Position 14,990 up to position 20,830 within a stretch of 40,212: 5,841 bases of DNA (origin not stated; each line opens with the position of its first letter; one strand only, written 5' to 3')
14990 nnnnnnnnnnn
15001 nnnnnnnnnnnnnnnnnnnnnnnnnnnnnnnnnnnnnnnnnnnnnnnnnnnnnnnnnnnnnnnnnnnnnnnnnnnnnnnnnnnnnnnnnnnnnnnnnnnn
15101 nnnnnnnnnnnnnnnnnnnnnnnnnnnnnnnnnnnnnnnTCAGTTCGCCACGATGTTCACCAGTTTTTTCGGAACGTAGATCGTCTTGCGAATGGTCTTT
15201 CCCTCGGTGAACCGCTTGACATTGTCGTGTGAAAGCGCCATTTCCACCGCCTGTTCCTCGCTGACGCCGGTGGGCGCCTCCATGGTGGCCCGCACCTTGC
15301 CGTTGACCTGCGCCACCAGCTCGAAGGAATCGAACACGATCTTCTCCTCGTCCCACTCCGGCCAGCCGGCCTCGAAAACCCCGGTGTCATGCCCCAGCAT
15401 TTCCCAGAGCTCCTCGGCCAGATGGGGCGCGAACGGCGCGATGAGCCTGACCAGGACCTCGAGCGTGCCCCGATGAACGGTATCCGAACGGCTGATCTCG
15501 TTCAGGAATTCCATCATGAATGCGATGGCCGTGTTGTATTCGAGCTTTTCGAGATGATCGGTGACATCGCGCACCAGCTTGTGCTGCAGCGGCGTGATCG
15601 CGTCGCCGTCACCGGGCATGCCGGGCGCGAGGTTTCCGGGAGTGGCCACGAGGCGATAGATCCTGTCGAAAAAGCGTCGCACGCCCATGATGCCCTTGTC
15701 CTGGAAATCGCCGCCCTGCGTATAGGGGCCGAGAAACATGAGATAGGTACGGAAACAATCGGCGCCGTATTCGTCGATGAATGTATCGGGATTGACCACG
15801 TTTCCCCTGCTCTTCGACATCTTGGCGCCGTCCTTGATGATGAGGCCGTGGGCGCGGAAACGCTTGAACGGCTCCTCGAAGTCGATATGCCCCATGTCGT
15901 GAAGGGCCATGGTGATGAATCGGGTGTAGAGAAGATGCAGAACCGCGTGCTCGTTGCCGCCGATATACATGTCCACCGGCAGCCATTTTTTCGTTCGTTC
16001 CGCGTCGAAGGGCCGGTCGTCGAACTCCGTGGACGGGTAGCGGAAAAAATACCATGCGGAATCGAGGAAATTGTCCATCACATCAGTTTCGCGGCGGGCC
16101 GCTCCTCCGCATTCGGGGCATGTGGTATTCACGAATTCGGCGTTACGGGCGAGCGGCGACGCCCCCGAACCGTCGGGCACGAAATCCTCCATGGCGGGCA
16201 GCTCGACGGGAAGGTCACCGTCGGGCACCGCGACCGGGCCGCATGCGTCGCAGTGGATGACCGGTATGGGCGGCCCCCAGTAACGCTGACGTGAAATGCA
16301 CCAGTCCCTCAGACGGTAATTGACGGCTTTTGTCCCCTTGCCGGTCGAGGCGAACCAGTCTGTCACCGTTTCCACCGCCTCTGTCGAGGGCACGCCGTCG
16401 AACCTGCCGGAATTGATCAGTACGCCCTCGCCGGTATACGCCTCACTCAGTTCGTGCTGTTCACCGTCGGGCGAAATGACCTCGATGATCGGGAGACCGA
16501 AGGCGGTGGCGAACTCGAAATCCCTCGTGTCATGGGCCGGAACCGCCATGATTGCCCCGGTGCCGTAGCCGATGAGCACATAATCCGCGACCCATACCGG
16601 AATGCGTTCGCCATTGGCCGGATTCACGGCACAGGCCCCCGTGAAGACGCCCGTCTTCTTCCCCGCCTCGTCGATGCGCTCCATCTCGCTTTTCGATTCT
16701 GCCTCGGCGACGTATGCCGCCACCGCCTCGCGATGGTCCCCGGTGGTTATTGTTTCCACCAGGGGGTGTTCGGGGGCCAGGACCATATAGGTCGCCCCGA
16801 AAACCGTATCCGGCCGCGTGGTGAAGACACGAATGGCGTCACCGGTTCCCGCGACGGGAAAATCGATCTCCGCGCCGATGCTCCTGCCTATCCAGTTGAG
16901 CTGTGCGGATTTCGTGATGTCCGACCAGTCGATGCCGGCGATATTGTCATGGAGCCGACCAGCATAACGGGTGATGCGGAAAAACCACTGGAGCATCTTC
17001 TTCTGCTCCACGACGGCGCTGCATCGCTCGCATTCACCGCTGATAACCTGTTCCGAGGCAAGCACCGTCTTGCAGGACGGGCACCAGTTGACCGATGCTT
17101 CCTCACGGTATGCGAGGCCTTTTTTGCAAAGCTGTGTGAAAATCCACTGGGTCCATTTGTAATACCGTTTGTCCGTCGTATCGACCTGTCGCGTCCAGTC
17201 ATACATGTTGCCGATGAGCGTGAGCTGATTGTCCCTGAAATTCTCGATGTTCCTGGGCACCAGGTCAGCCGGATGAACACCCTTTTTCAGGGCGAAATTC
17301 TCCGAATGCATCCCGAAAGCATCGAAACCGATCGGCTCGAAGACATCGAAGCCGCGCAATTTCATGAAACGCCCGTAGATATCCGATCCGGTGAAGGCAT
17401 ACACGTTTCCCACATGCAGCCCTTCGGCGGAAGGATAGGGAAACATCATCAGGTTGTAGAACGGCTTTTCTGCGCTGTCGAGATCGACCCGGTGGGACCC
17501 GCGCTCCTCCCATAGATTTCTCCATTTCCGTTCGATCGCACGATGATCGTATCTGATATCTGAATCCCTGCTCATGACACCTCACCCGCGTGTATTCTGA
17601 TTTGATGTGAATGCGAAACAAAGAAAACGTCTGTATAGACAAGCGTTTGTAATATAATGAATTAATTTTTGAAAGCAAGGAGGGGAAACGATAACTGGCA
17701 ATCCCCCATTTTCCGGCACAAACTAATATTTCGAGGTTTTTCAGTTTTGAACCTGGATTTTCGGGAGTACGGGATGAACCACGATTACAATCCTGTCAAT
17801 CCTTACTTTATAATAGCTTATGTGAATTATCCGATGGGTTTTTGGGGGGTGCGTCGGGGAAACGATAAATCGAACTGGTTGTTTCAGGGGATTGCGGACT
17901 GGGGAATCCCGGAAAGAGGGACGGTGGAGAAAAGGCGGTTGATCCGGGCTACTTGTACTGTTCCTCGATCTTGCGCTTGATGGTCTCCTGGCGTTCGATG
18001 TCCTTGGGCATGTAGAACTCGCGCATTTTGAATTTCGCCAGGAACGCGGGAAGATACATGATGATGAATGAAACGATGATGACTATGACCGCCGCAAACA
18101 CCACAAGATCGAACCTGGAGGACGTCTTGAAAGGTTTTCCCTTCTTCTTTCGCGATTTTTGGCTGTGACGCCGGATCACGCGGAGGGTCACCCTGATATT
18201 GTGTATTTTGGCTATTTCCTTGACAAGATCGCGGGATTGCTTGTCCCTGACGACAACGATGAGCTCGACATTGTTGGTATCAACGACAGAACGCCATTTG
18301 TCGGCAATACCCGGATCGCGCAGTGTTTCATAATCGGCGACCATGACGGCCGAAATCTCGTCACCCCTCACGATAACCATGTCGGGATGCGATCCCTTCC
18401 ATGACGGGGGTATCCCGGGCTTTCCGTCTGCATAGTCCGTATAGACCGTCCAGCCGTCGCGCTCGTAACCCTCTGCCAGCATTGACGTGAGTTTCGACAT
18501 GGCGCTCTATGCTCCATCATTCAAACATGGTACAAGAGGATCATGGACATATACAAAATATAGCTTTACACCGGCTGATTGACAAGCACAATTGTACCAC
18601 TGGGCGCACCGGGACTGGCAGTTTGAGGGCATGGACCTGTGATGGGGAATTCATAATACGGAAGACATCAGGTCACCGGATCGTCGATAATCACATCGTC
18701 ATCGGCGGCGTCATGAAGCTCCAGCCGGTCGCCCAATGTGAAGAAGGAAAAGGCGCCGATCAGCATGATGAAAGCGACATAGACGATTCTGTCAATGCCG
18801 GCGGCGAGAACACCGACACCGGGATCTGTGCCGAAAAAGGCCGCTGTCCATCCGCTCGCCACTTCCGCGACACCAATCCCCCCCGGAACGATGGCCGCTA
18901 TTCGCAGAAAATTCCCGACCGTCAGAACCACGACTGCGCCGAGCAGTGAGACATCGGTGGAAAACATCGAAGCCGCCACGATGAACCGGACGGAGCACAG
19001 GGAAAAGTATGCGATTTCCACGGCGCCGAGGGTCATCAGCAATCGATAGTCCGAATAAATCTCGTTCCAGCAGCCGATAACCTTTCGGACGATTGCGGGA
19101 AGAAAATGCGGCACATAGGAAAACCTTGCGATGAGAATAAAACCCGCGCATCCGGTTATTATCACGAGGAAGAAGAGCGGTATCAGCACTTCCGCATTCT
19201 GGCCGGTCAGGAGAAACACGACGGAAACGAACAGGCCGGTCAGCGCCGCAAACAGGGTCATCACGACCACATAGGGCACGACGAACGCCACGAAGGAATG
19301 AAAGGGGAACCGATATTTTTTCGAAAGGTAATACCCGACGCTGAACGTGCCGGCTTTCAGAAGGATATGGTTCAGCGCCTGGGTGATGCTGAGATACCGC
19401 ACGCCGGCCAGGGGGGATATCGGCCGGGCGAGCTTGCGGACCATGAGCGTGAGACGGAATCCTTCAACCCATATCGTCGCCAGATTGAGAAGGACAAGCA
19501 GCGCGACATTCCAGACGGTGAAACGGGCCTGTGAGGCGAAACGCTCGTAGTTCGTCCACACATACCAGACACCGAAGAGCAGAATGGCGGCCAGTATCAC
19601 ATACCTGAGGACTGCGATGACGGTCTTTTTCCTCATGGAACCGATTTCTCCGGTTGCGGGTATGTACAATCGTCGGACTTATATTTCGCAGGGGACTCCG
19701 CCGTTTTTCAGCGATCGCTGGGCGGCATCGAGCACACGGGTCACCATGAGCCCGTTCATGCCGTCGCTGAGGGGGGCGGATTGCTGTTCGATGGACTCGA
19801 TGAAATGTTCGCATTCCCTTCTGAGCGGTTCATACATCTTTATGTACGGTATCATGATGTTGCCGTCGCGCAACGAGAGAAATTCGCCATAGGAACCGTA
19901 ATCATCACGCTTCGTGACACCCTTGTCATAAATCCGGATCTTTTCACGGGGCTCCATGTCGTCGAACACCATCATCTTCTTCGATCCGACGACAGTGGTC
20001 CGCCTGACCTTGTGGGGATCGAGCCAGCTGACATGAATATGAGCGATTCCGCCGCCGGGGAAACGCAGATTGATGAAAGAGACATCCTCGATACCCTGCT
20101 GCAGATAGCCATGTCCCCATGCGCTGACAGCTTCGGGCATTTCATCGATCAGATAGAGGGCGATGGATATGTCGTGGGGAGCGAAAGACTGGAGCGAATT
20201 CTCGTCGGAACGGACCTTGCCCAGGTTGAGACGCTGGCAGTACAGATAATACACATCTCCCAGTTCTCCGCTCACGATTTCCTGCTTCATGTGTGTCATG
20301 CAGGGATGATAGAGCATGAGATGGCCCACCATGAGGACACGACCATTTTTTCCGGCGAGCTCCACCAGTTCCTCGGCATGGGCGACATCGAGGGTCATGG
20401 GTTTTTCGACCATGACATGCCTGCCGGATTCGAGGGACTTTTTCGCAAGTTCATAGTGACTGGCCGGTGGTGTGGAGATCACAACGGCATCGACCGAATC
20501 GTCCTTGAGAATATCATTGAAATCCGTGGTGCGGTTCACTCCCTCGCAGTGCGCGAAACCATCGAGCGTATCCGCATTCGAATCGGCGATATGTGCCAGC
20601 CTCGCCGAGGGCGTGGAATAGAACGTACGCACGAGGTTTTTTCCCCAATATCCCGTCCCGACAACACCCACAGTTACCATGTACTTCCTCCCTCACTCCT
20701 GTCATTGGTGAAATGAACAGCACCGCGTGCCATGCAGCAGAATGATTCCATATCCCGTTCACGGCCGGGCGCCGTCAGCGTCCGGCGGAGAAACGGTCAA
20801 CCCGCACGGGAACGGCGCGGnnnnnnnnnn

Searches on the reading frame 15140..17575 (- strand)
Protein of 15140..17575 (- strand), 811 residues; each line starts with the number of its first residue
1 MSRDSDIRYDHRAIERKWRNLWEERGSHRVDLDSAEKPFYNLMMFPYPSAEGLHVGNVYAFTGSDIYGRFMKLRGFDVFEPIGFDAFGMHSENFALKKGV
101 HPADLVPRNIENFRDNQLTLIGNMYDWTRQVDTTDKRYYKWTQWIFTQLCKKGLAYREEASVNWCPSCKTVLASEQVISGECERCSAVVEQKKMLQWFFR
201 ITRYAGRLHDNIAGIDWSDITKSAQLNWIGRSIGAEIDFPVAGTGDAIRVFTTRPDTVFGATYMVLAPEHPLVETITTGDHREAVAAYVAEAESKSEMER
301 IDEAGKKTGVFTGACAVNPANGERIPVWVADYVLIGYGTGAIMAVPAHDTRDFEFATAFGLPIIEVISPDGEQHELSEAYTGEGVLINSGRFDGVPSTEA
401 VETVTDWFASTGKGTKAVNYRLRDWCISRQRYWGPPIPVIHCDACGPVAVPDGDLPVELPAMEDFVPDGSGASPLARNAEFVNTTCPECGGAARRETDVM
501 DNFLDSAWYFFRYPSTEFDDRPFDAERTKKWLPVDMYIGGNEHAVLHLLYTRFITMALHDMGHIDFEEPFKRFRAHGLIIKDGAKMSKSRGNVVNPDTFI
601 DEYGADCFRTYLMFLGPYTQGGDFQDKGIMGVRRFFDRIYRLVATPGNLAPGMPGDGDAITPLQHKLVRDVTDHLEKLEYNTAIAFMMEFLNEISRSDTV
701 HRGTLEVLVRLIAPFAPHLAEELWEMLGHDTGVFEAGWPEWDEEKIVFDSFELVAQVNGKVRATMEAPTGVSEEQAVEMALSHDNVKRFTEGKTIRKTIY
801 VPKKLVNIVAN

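Call 6: search_protein_families(library=pfam, proteins=[window:15140-17575:-])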
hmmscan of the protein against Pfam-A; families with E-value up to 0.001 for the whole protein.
window:15140-17575:- (811 aa): 4 families
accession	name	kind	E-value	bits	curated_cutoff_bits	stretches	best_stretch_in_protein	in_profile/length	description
PF13603.12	tRNA-synt_1_2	-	5.8e-70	235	25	1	227-408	2-184/185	Leucyl-tRNA synthetase, editing domain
PF00133.28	tRNA-synt_1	-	1.4e-44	153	22.7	2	422-619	228-408/414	tRNA synthetases class I (I, L, M and V)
PF09334.17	tRNA-synt_1g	-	1.7e-31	109.8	20.1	2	45-187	7-144/391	tRNA synthetases class I (M)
PF08264.19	Anticodon_1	-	3e-20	73.1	25.1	1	665-770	9-141/148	Anticodon-binding domain of tRNA ligase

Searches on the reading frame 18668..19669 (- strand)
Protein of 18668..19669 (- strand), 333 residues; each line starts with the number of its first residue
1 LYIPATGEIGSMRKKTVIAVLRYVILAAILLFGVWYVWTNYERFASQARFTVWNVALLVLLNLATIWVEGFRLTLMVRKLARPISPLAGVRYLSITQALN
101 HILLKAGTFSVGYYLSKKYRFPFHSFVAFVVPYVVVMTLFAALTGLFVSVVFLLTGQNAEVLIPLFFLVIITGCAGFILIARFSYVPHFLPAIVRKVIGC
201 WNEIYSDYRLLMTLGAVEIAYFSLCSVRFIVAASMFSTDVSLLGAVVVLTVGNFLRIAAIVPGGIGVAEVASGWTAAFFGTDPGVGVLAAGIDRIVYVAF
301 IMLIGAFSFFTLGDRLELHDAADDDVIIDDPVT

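Call 72: search_protein_families(library=pfam, proteins=[window:18668-19669:-], max_evalue=0.00001)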
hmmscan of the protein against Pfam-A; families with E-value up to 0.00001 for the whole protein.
window:18668-19669:- (333 aa): 1 family
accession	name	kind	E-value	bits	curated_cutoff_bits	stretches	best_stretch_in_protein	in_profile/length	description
PF03706.18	LPG_synthase_TM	-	2.4e-19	70.4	33.4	1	27-305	3-302/302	Lysylphosphatidylglycerol synthase TM region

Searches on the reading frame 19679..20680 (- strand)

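Call 72: search_protein_families(library=pfam, proteins=[window:19679-20680:-], max_evalue=0.00001)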
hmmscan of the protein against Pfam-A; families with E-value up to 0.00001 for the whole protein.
window:19679-20680:- (333 aa): 3 families
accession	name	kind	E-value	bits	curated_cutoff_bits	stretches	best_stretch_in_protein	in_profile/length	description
PF01408.29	GFO_IDH_MocA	-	9.2e-29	101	24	1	3-120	2-120/120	Oxidoreductase family, NAD-binding Rossmann fold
PF22725.1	GFO_IDH_MocA_C3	-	4.1e-14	53.1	27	1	130-237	3-123/124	GFO/IDH/MocA C-terminal domain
PF02894.22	GFO_IDH_MocA_C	-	9.1e-09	35.9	22.9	1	133-328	2-214/218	Oxidoreductase family, C-terminal alpha/beta domain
